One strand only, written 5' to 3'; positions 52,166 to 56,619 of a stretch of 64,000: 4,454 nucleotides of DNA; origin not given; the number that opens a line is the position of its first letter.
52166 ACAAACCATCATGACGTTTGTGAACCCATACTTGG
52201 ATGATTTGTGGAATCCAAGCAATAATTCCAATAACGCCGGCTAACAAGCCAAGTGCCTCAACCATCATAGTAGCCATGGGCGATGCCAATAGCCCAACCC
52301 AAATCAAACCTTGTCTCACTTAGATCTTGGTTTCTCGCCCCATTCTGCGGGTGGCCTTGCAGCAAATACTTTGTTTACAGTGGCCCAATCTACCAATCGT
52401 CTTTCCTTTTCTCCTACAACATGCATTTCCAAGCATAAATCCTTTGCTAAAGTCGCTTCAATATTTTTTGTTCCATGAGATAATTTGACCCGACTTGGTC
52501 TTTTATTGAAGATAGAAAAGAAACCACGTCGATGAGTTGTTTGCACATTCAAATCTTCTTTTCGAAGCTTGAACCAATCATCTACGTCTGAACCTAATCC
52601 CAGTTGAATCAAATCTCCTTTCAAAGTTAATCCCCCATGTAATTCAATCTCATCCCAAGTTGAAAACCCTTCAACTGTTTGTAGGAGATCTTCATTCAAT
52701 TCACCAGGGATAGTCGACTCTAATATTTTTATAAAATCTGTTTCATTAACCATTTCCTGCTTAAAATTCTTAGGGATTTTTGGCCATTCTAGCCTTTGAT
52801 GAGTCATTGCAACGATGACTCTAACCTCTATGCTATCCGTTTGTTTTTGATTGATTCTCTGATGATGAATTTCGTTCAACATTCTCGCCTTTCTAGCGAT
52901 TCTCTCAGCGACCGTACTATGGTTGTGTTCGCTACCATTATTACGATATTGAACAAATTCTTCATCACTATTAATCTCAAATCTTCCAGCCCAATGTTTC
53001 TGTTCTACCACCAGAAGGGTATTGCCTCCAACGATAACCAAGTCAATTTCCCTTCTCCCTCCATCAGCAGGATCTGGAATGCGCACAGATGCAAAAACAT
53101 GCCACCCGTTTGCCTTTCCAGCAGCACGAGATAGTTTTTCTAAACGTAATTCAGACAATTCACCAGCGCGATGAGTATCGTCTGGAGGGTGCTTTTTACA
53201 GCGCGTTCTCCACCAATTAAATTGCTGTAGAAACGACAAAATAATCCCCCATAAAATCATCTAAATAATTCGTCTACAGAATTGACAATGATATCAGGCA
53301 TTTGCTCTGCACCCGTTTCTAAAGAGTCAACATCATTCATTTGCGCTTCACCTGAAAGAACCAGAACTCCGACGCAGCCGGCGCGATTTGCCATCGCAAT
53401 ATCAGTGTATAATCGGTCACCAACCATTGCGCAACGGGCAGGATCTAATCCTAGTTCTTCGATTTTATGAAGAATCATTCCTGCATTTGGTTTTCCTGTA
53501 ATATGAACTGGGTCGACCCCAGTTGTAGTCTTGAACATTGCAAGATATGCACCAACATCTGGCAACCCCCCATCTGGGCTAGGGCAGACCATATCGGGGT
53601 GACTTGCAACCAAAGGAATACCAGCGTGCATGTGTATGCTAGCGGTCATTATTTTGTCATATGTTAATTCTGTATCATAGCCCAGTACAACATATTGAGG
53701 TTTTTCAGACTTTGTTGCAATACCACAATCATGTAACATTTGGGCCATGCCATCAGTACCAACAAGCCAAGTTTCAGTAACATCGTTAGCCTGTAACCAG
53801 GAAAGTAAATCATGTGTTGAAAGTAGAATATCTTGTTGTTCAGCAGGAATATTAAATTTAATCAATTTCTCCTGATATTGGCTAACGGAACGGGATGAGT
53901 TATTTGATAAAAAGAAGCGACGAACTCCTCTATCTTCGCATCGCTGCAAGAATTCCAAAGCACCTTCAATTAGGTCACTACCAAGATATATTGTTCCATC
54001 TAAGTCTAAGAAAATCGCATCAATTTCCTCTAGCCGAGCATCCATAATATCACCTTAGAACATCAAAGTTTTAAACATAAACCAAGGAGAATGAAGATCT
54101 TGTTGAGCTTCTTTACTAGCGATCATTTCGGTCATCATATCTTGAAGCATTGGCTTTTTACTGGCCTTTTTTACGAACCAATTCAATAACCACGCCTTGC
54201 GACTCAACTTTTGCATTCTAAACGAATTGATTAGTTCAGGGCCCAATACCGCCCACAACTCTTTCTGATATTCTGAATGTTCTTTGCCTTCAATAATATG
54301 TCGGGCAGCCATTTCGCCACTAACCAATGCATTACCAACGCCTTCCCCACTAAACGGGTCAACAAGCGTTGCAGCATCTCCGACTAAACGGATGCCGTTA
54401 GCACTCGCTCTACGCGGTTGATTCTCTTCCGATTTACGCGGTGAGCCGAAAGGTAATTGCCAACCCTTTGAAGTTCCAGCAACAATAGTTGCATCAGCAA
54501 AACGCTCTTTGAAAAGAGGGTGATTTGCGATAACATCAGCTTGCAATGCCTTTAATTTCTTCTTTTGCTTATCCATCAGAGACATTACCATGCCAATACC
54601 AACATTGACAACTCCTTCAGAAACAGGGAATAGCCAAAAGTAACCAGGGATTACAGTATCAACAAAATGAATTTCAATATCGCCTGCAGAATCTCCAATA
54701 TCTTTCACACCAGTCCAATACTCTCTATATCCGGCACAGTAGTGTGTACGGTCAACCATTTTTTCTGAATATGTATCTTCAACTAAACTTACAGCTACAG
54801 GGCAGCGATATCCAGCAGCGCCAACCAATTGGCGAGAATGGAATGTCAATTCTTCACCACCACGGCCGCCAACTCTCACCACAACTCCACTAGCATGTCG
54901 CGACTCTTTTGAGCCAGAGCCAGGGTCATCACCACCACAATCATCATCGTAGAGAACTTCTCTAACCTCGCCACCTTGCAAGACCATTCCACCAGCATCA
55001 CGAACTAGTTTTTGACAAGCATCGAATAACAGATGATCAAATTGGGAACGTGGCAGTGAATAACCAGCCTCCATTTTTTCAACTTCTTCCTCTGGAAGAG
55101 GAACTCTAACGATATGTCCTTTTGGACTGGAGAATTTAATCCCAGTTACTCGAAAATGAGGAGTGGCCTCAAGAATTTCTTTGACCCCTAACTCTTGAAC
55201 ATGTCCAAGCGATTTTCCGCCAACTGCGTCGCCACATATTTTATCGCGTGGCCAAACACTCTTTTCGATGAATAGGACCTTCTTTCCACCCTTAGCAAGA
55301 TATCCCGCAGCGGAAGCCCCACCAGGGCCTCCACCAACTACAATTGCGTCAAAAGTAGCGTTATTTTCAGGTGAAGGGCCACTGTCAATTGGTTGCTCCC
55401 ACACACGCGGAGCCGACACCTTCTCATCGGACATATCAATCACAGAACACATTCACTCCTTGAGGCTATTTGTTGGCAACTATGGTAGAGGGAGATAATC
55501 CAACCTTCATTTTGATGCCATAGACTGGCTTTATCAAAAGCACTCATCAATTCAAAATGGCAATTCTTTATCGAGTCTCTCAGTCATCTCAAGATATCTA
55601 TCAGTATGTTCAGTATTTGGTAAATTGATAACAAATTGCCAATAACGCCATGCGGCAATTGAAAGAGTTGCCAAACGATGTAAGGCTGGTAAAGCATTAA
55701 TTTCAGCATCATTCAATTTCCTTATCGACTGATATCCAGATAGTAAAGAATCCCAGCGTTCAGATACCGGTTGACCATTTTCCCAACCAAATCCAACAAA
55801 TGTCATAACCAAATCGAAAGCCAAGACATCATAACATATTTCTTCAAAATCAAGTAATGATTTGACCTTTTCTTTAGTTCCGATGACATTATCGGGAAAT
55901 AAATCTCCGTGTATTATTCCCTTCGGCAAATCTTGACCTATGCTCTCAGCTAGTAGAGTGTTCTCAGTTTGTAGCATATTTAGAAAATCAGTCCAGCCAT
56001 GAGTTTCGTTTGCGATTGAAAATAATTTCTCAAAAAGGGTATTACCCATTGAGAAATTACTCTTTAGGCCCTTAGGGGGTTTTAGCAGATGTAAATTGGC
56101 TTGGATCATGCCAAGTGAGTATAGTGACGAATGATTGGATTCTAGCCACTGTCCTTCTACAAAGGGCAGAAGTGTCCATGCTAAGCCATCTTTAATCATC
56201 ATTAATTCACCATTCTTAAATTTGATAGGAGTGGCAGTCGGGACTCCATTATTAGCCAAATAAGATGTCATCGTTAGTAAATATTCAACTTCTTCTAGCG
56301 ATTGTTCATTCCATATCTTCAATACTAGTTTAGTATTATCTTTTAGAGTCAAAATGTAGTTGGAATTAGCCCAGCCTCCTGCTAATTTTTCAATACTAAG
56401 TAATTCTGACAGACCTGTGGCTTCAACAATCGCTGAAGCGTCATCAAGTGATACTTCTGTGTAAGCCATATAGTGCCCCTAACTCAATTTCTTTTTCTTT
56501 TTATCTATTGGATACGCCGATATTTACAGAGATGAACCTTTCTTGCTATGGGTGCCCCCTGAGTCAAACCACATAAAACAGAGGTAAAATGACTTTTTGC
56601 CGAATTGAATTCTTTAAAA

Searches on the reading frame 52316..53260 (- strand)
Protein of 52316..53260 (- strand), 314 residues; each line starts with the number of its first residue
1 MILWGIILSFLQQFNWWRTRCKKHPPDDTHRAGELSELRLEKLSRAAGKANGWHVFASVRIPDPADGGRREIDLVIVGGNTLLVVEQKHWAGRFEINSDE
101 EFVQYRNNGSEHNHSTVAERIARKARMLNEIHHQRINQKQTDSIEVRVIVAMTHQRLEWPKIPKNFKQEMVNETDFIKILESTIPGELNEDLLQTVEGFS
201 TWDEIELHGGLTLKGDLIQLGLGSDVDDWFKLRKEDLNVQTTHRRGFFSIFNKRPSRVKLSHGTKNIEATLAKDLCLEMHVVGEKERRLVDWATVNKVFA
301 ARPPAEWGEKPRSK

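Call 78: search_protein_families(library=pfam, proteins=[window:52316-53260:-], max_evalue=0.001)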
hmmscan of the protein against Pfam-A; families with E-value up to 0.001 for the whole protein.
window:52316-53260:- (314 aa): 1 family
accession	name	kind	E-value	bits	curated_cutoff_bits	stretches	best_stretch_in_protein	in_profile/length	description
PF08378.17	NERD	-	1.5e-13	51.7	22.1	1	35-138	4-96/111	Nuclease-related domain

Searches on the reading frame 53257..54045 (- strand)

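Call 4: search_protein_families(library=pfam, proteins=[window:53257-54045:-], max_evalue=0.01)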
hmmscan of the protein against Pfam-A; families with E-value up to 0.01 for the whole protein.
window:53257-54045:- (262 aa): 6 families
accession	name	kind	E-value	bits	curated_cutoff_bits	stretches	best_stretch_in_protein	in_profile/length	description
PF13344.12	Hydrolase_6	-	1.1e-21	77.2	27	1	11-109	1-100/101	Haloacid dehalogenase-like hydrolase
PF13242.12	Hydrolase_like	-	1.1e-19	70.6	22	1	183-260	2-75/75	HAD-hyrolase-like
PF00702.32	Hydrolase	-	2.6e-18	67.6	26.4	1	8-223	1-191/191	haloacid dehalogenase-like hydrolase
PF13419.12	HAD_2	-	4.6e-07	30.6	23.8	1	170-225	121-174/178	Haloacid dehalogenase-like hydrolase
PF09419.16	PGP_phosphatase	-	2.6e-06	27.6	20.4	1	201-231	135-165/168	Mitochondrial PGP phosphatase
PF03767.20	Acid_phosphat_B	-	0.0039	17.2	27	0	24-79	120-175/230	HAD superfamily, subfamily IIIB (Acid phosphatase)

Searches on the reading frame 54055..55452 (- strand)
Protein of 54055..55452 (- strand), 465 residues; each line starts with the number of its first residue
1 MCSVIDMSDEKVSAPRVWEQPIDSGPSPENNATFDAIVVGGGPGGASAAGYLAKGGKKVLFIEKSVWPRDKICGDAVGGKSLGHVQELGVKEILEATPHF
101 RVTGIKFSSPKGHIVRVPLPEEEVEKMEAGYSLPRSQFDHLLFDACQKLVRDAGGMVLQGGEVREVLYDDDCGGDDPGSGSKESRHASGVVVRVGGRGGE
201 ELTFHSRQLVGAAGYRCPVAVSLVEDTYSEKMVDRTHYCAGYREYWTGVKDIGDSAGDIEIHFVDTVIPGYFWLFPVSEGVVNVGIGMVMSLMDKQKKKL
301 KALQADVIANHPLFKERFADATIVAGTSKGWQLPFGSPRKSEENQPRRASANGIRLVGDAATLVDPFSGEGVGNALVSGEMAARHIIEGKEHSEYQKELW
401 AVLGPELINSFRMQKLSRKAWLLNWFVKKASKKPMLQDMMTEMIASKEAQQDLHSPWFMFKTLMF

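Call 4: search_protein_families(library=pfam, proteins=[window:54055-55452:-], max_evalue=0.01)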
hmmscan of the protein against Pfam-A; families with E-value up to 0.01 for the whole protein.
window:54055-55452:- (465 aa): 11 families
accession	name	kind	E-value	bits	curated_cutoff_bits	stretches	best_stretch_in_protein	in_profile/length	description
PF01494.25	FAD_binding_3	-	3.3e-10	40.2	22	1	35-110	3-79/349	FAD binding domain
PF22578.2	GGR_cat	-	3.1e-07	30.6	27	1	259-311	20-71/88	Geranylgeranyl reductase catalytic domain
PF07992.20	Pyr_redox_2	-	0.0001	22.3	26.1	1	35-71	2-39/291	Pyridine nucleotide-disulphide oxidoreductase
PF00070.33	Pyr_redox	-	0.00011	23.1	22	1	36-98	2-63/82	Pyridine nucleotide-disulphide oxidoreductase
PF01946.23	Thi4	-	0.0002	21.1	26.2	1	32-68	16-53/235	Thi4 family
PF00890.30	FAD_binding_2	-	0.00027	20.7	20.4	1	35-65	1-31/414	FAD binding domain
PF12831.13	FAD_oxidored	-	0.00029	20.7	27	1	35-67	1-33/416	FAD dependent oxidoreductase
PF13450.12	NAD_binding_8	-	0.00038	21.1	21.9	1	38-64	1-27/68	NAD(P)-binding Rossmann-like domain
PF03486.20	HI0933_like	-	0.00073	19.5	50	1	35-84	2-51/244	HI0933-like protein Rossmann domain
PF01134.28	GIDA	-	0.00085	18.9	22.1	1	35-86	1-53/391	Glucose inhibited division protein A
PF01266.30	DAO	-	0.0064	16.5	27.9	0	35-65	1-31/353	FAD dependent oxidoreductase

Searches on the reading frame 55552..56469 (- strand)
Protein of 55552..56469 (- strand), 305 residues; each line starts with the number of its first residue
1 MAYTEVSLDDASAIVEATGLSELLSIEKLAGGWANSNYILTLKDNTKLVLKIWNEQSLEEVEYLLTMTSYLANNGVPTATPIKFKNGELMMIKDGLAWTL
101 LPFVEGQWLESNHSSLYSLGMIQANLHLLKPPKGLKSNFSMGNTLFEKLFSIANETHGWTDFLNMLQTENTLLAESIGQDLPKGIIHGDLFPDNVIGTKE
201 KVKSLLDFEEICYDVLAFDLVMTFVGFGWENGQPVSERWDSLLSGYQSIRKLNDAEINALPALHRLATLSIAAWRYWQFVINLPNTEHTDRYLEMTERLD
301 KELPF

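Call 4: search_protein_families(library=pfam, proteins=[window:55552-56469:-], max_evalue=0.01)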
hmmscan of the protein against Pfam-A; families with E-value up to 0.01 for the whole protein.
window:55552-56469:- (305 aa): 4 families
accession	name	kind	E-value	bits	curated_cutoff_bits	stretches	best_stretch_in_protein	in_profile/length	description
PF01636.29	APH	-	3.9e-27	96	23.2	1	26-250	2-237/239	Phosphotransferase enzyme family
PF01633.27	Choline_kinase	-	0.00015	21.6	29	1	163-228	141-208/300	Choline/ethanolamine kinase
PF03881.20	Fructosamin_kin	-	0.0013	18.5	22.4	0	16-144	11-134/288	Fructosamine kinase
PF19974.5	TCAD9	-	0.005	16.5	40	1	180-225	294-339/429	Ternary complex associated domain 9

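Call 46: find_related_loci(query=window:55552-56466:-, collection=metagenome_contigs, flank=10000)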
Query window:55552-56466:- (304 aa) in metagenome_contigs; peptide patterns used: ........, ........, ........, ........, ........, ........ (x = any residue, [..] = any of these).
179 stretches matched a pattern; 124 encode a relative of the query (tblastn E <= 1e-3); the best 80 are kept; 80 distinct loci.
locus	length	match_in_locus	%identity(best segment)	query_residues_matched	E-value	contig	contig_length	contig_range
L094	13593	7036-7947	94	1-304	0e+0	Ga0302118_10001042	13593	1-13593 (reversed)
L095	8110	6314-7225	93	1-304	0e+0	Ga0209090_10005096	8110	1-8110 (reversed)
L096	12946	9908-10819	89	1-304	0e+0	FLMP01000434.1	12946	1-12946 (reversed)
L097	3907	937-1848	89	1-304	0e+0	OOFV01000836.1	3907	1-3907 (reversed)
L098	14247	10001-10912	89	1-304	0e+0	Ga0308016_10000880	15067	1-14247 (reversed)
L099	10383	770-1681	89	1-304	0e+0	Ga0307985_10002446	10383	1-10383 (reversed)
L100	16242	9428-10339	89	1-304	0e+0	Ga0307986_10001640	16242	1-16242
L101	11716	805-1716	89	1-304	0e+0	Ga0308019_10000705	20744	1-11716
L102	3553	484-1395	88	1-304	0e+0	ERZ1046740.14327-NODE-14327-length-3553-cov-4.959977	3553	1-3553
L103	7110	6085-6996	85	1-304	0e+0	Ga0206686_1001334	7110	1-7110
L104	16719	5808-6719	89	1-304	0e+0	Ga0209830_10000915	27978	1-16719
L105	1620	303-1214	83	1-304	0e+0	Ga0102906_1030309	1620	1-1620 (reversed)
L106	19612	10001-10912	84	1-304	1e-176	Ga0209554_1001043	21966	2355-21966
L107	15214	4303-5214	84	1-304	1e-176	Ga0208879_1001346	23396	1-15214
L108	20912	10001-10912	82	1-304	8e-175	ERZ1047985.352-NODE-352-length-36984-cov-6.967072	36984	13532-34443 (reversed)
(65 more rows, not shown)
